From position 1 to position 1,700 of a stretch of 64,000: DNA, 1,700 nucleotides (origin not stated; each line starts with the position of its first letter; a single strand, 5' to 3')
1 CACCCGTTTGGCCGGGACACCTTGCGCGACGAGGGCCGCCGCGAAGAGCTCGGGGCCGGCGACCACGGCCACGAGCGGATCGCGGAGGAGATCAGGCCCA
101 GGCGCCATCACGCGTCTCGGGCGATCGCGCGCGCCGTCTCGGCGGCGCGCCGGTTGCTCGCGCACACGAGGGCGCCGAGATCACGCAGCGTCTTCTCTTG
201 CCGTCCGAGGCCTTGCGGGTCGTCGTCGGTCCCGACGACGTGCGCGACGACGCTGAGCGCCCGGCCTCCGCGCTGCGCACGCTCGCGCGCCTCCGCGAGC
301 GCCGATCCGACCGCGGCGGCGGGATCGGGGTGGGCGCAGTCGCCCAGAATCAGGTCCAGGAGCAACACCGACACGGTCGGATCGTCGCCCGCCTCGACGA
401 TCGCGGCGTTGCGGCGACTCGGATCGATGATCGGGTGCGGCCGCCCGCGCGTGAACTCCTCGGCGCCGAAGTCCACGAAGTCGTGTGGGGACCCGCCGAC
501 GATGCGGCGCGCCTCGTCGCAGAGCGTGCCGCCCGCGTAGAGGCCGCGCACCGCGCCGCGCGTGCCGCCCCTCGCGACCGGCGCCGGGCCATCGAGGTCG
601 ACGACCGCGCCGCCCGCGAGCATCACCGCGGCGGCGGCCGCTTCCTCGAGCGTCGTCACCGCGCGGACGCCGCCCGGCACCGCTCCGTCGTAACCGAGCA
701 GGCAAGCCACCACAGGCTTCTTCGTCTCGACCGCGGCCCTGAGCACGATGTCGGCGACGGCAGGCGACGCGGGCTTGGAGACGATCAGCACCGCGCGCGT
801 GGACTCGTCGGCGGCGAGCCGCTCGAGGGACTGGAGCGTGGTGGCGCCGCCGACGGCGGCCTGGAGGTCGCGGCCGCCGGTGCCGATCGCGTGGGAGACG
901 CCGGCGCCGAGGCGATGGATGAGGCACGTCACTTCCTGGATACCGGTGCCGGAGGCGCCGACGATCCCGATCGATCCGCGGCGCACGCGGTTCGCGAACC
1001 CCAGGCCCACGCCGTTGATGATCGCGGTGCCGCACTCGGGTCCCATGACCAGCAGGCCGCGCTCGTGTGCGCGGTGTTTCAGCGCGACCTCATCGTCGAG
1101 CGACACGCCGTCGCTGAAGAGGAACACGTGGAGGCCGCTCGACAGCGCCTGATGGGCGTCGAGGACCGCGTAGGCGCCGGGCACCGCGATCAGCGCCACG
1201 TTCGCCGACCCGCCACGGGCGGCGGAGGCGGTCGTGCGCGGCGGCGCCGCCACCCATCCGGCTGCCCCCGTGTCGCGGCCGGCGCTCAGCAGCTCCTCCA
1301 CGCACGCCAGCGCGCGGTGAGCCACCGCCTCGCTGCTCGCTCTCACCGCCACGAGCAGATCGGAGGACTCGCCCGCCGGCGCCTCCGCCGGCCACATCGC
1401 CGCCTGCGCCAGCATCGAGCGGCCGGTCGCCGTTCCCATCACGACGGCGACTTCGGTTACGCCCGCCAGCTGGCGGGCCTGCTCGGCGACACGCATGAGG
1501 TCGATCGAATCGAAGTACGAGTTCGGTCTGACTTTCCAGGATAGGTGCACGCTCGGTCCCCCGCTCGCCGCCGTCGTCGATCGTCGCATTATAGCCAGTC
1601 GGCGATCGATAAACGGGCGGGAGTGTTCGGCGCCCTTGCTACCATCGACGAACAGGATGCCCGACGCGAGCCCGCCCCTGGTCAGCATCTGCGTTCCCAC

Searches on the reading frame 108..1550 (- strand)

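Call 68: search_protein_families(library=ncbifam, proteins=[window:108-1550:-], max_evalue=1e-10)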
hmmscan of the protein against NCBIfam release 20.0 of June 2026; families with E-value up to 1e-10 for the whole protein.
window:108-1550:- (480 aa): 3 families
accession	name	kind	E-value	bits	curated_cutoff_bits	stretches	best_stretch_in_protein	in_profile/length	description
NF004760.0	PRK06091.1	subfamily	7e-126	420.9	433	1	7-478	6-494/555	acyl-CoA synthetase FdrA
NF004230.0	PRK05678.1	equivalog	3.4e-17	62.6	336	1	107-287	57-237/291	succinate--CoA ligase subunit alpha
TIGR01019.1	sucCoAalpha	subfamily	2.6e-15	56.6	353.2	1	108-287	56-235/286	succinate--CoA ligase subunit alpha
